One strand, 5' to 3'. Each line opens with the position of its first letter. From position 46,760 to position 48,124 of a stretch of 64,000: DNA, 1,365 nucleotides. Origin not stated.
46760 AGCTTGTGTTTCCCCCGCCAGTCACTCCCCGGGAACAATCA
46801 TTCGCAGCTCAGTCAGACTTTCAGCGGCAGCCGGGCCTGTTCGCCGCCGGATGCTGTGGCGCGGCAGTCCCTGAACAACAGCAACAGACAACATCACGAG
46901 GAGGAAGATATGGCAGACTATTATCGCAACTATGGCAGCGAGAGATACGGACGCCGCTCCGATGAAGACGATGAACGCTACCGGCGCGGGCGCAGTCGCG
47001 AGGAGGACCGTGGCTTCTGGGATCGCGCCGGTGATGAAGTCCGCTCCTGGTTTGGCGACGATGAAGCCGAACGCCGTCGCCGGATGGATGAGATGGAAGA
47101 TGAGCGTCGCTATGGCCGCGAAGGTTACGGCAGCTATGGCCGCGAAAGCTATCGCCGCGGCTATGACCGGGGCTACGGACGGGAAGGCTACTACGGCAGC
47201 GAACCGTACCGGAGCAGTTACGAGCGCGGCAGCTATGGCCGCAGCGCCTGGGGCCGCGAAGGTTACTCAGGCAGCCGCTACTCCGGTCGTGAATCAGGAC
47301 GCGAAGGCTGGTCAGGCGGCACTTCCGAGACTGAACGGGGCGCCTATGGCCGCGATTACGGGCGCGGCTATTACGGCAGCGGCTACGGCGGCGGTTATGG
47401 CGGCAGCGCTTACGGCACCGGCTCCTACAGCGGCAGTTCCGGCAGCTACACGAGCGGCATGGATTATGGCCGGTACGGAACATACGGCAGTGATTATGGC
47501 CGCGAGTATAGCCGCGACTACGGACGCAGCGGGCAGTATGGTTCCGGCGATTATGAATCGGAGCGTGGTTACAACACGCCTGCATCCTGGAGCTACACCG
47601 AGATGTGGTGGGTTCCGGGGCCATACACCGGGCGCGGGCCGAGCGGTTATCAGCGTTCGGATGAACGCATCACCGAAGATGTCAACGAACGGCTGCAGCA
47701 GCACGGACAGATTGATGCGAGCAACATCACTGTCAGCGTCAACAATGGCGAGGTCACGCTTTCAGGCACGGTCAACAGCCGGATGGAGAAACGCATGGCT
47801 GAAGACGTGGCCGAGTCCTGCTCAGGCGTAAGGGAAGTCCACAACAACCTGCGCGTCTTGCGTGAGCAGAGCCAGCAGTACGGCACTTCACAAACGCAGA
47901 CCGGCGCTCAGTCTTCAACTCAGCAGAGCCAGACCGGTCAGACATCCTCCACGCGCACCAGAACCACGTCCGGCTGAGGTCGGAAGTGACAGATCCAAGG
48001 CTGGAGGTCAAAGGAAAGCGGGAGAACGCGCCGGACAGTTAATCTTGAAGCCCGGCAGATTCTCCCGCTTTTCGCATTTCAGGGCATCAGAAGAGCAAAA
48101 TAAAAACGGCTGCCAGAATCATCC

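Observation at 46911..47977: Bacterial FUS/RGG-like protein: SWFGD-BON protein with a ~170-aa RG/YG/SY-rich low-complexity domain, plus a short paralog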

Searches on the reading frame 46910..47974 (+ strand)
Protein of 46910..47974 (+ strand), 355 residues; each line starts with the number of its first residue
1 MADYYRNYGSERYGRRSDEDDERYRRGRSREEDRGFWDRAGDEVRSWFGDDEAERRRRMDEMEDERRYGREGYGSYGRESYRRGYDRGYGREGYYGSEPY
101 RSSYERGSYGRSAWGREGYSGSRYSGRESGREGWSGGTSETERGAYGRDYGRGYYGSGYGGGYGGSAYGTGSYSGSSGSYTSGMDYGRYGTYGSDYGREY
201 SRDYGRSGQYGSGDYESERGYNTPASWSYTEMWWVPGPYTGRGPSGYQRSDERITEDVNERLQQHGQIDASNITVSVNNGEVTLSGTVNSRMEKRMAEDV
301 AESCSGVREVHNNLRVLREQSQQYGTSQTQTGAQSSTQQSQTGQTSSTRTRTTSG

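Call 7: search_protein_families(library=pfam, proteins=[window:46910-47974:+], max_evalue=0.01)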
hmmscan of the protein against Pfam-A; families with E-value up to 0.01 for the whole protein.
window:46910-47974:+ (355 aa): 1 family
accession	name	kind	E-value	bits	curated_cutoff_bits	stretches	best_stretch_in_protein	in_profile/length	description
PF04972.22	BON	-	2.9e-22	79.2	27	1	250-317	1-68/69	BON domain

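Call 9: search_protein_families(library=ncbifam, proteins=[window:46910-47974:+], max_evalue=0.01)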
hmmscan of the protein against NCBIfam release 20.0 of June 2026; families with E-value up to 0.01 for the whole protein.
window:46910-47974:+ (355 aa): 5 families
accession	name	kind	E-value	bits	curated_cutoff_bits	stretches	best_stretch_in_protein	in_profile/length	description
NF033157.1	SWFGD_domain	domain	8.3e-15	54.3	35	1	32-60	1-29/29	SWFGD domain-containing protein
NF007858.0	PRK10568.1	equivalog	3e-09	36.8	174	1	250-324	59-133/206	molecular chaperone OsmY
NF008247.1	PRK11023.1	equivalog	2e-06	27.7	184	1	249-316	124-190/192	division/outer membrane stress-associated lipid-binding lipoprotein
NF008399.0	PRK11198.1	equivalog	0.00057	20.3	134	1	249-322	22-96/149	peptidoglycan-binding protein LysM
NF051434.1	ArfA_OmpATb_N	equivalog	0.0013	19.1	81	1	270-316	68-114/114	channel-forming protein ArfA/OmpATb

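Call 12: find_homologous_proteins(query=window:46910-47974:+, max_evalue=0.00001)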
Query window:46910-47974:+ (355 aa): 3330 proteins with E <= 0.00001 among 8000 candidates; the best 120 are listed.
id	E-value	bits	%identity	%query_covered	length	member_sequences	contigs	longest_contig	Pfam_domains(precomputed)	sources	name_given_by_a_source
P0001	1.6e-109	385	66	98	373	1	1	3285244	PF04972.23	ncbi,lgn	ncbi:MAG: BON domain-containing protein [Blastocatellia bacterium]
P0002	4.2e-73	265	56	89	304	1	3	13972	PF04972.23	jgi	jgi:osmotically-inducible protein OsmY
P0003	2.7e-69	253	53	89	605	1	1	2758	PF04972.23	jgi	-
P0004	4.5e-67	245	52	100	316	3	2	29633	PF04972.23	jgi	jgi:osmotically-inducible protein OsmY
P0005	3.1e-66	243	51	100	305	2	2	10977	PF04972.23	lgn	-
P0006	8.6e-66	241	52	100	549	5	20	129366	PF04972.23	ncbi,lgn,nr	ncbi:MAG: hypothetical protein JMDDDDMK_04533 [Acidobacteria bacterium]|nr:hypothetical protein [Aci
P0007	9.2e-66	241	69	36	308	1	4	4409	PF04972.23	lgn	-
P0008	2.1e-63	233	45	100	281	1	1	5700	PF04972.23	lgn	-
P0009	3.6e-62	229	59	51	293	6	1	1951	PF04972.23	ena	-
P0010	1.2e-61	228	48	100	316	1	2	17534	PF04972.23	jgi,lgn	jgi:hypothetical protein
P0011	2.2e-61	227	46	100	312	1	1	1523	PF04972.23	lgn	-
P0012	1.7e-60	224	65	37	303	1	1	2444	PF04972.23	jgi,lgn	jgi:osmotically-inducible protein OsmY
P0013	7.7e-57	212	49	100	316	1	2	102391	PF04972.23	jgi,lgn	jgi:osmotically-inducible protein OsmY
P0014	5.8e-53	199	48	98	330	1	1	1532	PF04972.23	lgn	-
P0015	3.9e-51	193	46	97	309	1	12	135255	PF04972.23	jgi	jgi:osmotically-inducible protein OsmY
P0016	4.1e-48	183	49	46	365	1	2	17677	PF04972.23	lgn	-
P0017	5.1e-45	173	42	98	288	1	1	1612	PF04972.23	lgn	-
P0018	8.8e-45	172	75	23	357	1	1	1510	PF04972.23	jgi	jgi:osmotically-inducible protein OsmY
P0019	1.3e-44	171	43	97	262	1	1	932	PF04972.23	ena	-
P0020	3.7e-44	170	45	87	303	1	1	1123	PF04972.23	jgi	jgi:hypothetical protein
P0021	5.9e-43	166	51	68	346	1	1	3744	PF04972.23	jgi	jgi:hypothetical protein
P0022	7.2e-43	166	44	97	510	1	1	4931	PF04972.23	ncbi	-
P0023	7.4e-43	166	40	89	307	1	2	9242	PF04972.23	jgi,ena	jgi:hypothetical protein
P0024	2.6e-42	164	40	89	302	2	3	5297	PF04972.23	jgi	jgi:hypothetical protein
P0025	2.8e-42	164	44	79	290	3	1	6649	PF04972.23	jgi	jgi:osmotically-inducible protein OsmY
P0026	3.1e-42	164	47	44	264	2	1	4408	PF04972.23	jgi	jgi:osmotically-inducible protein OsmY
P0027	4.0e-42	163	52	47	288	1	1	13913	PF04972.23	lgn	-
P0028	4.2e-42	163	41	94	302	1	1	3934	PF04972.23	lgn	-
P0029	7.3e-42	162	53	46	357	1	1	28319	PF04972.23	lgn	-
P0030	9.8e-42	162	44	98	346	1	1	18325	PF04972.23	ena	-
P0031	1.2e-41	162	57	45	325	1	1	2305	PF04972.23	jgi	jgi:osmotically-inducible protein OsmY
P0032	8.3e-41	159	66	30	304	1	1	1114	PF04972.23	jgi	-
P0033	1.0e-40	159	42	86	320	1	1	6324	PF04972.23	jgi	jgi:osmotically-inducible protein OsmY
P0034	1.3e-40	158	40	89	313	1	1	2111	PF04972.23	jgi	jgi:hypothetical protein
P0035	2.1e-40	158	74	23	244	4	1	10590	PF04972.23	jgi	-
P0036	2.1e-40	158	42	93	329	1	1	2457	PF04972.23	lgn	-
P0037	2.6e-40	157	52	54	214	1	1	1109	PF04972.23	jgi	jgi:osmotically-inducible protein OsmY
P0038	2.7e-40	157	44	48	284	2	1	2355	PF04972.23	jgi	jgi:osmotically-inducible protein OsmY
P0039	3.8e-40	157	51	57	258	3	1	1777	PF04972.23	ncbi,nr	ncbi:MAG: BON domain-containing protein, partial [Rhodothermales bacterium]|nr:BON domain-containing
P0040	3.8e-40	157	55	39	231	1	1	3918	PF04972.23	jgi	-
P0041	4.1e-40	157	45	84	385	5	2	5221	PF04972.23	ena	-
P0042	4.3e-40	157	63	27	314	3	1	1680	PF04972.23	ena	-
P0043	4.4e-40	157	42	100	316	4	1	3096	PF04972.23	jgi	-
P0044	5.1e-40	156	60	35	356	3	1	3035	PF04972.23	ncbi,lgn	-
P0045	5.1e-40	156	39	20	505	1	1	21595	PF04972.23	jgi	jgi:osmotically-inducible protein OsmY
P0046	5.2e-40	156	40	90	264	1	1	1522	PF04972.23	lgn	-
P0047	6.1e-40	156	42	67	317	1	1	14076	PF04972.23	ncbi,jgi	jgi:osmotically-inducible protein OsmY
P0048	7.1e-40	156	40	89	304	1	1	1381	PF04972.23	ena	-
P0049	9.7e-40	155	41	90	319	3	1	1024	PF04972.23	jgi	-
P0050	1.0e-39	155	58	43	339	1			PF04972.23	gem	-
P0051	1.1e-39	155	51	51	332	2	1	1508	PF04972.23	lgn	-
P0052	1.2e-39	155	52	42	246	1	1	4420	PF04972.23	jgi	jgi:hypothetical protein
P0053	1.6e-39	155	42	58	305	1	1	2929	PF04972.23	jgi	jgi:hypothetical protein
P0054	1.8e-39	155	38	89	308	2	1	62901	PF04972.23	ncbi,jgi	jgi:osmotically-inducible protein OsmY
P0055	1.8e-39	155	51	41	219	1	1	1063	PF04972.23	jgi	jgi:hypothetical protein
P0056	1.8e-39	155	41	83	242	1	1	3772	PF04972.23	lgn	-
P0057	1.8e-39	155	43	79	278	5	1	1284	PF04972.23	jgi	jgi:osmotically-inducible protein OsmY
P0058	2.1e-39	154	40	100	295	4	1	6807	PF04972.23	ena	-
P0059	2.5e-39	154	41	91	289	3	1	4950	PF04972.23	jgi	jgi:osmotically-inducible protein OsmY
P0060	2.5e-39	154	68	27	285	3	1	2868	PF04972.23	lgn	-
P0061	2.9e-39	154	39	97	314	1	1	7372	PF04972.23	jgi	jgi:osmotically-inducible protein OsmY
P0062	3.3e-39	154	45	60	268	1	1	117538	PF04972.23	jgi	jgi:osmotically-inducible protein OsmY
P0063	3.5e-39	154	41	91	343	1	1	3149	PF04972.23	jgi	jgi:hypothetical protein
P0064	5.7e-39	153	45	58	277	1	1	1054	PF04972.23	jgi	jgi:hypothetical protein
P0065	9.5e-39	152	39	61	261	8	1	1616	PF04972.23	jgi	jgi:osmotically-inducible protein OsmY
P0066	9.6e-39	152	59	28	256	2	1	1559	PF04972.23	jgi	jgi:osmotically-inducible protein OsmY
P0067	1.0e-38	152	57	34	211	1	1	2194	PF04972.23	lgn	-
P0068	1.1e-38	152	50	35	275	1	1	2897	PF04972.23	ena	-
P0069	1.1e-38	152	49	49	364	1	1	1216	PF09939.15,PF04972.23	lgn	-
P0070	1.1e-38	152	42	90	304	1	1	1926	PF04972.23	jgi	jgi:osmotically-inducible protein OsmY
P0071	1.2e-38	152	41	90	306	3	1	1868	PF04972.23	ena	-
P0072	1.2e-38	152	60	34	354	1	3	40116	PF04972.23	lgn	-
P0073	1.5e-38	152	61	31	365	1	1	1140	PF04972.23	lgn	-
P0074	1.7e-38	151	42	94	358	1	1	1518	PF04972.23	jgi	jgi:osmotically-inducible protein OsmY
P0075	1.7e-38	151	47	45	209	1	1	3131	PF04972.23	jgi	jgi:osmotically-inducible protein OsmY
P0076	2.2e-38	151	42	91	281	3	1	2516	PF04972.23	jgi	jgi:hypothetical protein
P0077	2.4e-38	151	60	30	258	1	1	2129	PF04972.23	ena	-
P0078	2.8e-38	151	62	24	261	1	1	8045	PF04972.23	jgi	jgi:osmotically-inducible protein OsmY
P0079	3.2e-38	150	40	99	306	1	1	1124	PF04972.23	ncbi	-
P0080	4.6e-38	150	43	61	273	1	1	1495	PF04972.23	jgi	jgi:hypothetical protein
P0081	5.0e-38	150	51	36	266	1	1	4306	PF04972.23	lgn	-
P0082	6.4e-38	149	38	89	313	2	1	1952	PF04972.23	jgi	jgi:osmotically-inducible protein OsmY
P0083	7.1e-38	149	38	90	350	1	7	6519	PF04972.23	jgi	jgi:osmotically-inducible protein OsmY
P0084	9.4e-38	149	43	90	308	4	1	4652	PF04972.23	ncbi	-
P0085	1.0e-37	149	55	39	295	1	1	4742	PF04972.23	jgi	jgi:hypothetical protein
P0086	1.1e-37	149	45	48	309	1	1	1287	PF04972.23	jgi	jgi:osmotically-inducible protein OsmY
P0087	1.3e-37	148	39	90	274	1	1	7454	PF04972.23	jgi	-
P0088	1.4e-37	148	47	60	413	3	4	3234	PF04972.23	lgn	-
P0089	1.4e-37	148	38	91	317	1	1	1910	PF04972.23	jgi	jgi:osmotically-inducible protein OsmY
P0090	1.6e-37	148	44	86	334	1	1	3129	PF04972.23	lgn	-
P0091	1.7e-37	148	39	80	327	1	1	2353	PF04972.23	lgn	-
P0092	1.8e-37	148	43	95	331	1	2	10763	PF04972.23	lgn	-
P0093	2.0e-37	148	50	45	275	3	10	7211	PF04972.23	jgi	jgi:hypothetical protein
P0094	2.0e-37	148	56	35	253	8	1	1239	PF04972.23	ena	-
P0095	2.1e-37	148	44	49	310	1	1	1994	PF04972.23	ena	-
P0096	2.1e-37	148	39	94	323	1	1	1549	PF04972.23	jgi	jgi:osmotically-inducible protein OsmY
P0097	2.1e-37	148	40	91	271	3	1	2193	PF04972.23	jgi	jgi:osmotically-inducible protein OsmY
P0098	2.1e-37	148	53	35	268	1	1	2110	PF04972.23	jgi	jgi:osmotically-inducible protein OsmY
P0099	2.2e-37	148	52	35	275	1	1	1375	PF04972.23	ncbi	-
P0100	2.3e-37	148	42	91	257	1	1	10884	PF04972.23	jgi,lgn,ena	-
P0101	2.4e-37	148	52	38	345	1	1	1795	PF04972.23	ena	-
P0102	2.4e-37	148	37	90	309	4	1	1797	PF04972.23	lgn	-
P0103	2.6e-37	147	53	33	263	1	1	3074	PF04972.23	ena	-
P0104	3.2e-37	147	40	90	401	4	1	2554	PF04972.23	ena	-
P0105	3.6e-37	147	38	89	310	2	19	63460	PF04972.23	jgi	jgi:hypothetical protein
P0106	4.0e-37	147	42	93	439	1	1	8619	PF04972.23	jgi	jgi:hypothetical protein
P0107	4.8e-37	147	40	62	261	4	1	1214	PF04972.23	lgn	-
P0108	5.4e-37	146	53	35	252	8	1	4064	PF04972.23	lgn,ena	-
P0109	5.6e-37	146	36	90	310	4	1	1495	PF04972.23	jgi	jgi:hypothetical protein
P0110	7.8e-37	146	39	89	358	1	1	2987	PF04972.23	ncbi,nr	ncbi:MAG TPA: BON domain-containing protein [Candidatus Limnocylindria bacterium]|nr:BON domain-cont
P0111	8.9e-37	146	50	38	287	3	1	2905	PF04972.23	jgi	jgi:osmotically-inducible protein OsmY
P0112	9.3e-37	146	42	88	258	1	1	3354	PF04972.23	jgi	jgi:osmotically-inducible protein OsmY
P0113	9.8e-37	146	39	91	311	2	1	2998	PF04972.23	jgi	jgi:hypothetical protein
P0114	1.0e-36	145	54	36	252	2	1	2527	PF04972.23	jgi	jgi:osmotically-inducible protein OsmY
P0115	1.0e-36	145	38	84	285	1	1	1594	PF04972.23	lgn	-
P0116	1.1e-36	145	41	93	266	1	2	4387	PF04972.23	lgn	-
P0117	1.1e-36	145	39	89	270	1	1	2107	PF04972.23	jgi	jgi:osmotically-inducible protein OsmY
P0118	1.3e-36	145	40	91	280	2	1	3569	PF04972.23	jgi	jgi:hypothetical protein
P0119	1.6e-36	145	70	26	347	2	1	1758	PF04972.23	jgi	jgi:osmotically-inducible protein OsmY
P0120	1.9e-36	145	68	23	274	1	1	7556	PF04972.23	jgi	jgi:osmotically-inducible protein OsmY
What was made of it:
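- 46910..47977 (+): CDS of the 355-aa SWFGD / low-complexity / BON protein (the stop codon is included). 3330 homologs with E<1e-5 (call 12).
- JGI names many homologs 'osmotically-inducible protein OsmY' (call 12).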

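Call 19: find_encoding_contigs(protein=P0001, flank=10000, max_places=3)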
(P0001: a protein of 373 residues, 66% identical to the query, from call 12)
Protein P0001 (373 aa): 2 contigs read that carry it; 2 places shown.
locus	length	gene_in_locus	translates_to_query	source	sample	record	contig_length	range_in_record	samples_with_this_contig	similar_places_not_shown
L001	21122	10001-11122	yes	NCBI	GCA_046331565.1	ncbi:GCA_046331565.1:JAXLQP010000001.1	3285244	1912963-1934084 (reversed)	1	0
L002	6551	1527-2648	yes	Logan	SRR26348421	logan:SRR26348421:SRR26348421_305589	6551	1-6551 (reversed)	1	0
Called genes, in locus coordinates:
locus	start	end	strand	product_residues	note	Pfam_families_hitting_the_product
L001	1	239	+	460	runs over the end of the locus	PF04015:DUF362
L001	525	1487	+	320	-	PF00924:MS_channel_2nd, PF21082:MS_channel_3rd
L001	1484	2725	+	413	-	PF00232:Glyco_hydro_1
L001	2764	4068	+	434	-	PF01595:CNNM, PF00571:CBS (weak), PF03471:CorC_HlyC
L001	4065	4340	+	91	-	-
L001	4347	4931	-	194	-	PF07884:VKOR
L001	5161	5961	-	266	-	PF05239:PRC (weak)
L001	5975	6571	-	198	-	-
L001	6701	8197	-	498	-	PF00089:Trypsin, PF13365:Trypsin_2, PF00595:PDZ (weak), PF13180:PDZ_2, PF17820:PDZ_6, PF00595:PDZ, PF13180:PDZ_2, PF17820:PDZ_6, +1 more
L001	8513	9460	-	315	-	PF00092:VWA, PF13519:VWA_2 (weak)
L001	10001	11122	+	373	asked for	PF04972:BON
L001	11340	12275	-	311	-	PF03631:Virul_fac_BrkB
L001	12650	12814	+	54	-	-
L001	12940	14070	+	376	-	PF07724:AAA_2, PF07728:AAA_5 (weak), PF10431:ClpB_D2-small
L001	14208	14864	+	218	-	PF04972:BON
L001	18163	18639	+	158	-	PF04972:BON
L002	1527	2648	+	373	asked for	PF04972:BON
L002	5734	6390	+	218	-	PF04972:BON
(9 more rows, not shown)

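Call 20: find_encoding_contigs(protein=P0015, flank=8000, max_places=2)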
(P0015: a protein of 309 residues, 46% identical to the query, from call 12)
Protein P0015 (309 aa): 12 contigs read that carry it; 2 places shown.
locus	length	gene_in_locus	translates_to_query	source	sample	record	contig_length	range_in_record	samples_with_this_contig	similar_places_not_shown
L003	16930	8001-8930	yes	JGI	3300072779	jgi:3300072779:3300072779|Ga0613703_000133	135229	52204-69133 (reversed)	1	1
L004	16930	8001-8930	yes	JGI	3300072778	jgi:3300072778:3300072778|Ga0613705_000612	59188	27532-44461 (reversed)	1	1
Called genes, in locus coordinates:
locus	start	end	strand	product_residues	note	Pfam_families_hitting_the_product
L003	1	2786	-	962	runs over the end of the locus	PF00128:Alpha-amylase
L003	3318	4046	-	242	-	PF00989:PAS, PF08448:PAS_4 (weak), PF13188:PAS_8 (weak), PF13426:PAS_9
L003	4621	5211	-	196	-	-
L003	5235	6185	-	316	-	PF00092:VWA, PF13519:VWA_2, PF13768:VWA_3 (weak)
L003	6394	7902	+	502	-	PF00089:Trypsin, PF13365:Trypsin_2, PF00595:PDZ, PF13180:PDZ_2, PF17820:PDZ_6, PF00595:PDZ, PF13180:PDZ_2 (weak), PF17820:PDZ_6, +2 more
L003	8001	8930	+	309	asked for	PF04972:BON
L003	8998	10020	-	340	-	PF03631:Virul_fac_BrkB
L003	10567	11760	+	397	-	PF13398:Peptidase_M50B (weak), PF02163:Peptidase_M50, PF00571:CBS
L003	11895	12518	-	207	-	-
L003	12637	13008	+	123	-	PF03860:Csp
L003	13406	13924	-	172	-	PF02325:CCB3_YggT (weak)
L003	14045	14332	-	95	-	-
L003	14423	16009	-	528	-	PF00691:OmpA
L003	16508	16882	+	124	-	-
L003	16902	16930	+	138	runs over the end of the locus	PF07332:Phage_holin_3_6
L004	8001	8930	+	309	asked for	PF04972:BON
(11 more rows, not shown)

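Call 21: find_encoding_contigs(protein=P0013, flank=8000, max_places=2)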
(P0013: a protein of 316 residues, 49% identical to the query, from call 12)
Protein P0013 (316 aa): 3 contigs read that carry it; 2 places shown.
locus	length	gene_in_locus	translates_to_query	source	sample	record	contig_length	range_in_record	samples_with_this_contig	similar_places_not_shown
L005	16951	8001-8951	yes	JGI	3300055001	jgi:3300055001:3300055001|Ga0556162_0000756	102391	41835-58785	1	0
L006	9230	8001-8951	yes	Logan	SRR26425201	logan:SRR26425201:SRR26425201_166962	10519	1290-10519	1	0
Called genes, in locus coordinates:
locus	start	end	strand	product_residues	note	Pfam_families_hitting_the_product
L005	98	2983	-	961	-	PF00128:Alpha-amylase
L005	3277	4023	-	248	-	PF00989:PAS, PF08448:PAS_4, PF13188:PAS_8 (weak), PF13426:PAS_9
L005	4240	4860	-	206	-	-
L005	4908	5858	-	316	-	PF00092:VWA, PF13519:VWA_2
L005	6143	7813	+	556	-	PF00089:Trypsin, PF13365:Trypsin_2, PF14685:PDZ_Tricorn (faint), PF00595:PDZ, PF13180:PDZ_2, PF17820:PDZ_6, PF00595:PDZ (weak), PF17820:PDZ_6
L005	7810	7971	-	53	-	-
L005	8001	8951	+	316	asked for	PF04972:BON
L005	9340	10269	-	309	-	PF03631:Virul_fac_BrkB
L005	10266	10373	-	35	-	-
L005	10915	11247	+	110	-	PF03551:PadR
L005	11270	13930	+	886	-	PF12704:MacB_PCD, PF02687:FtsX, PF12704:MacB_PCD, PF02687:FtsX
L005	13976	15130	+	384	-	PF04945:YHS (faint)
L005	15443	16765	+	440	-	PF01011:PQQ (faint), PF13360:PQQ_2, PF13570:Beta-prop_ACSF4, PF25293:Beta-prop_EMC1_N (faint)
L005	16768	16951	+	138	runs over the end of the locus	-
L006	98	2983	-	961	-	PF00128:Alpha-amylase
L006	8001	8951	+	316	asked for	PF04972:BON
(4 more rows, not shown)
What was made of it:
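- The DegP-then-SWFGD-BON order is kept in relatives at 46-66% identity (calls 19-21).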
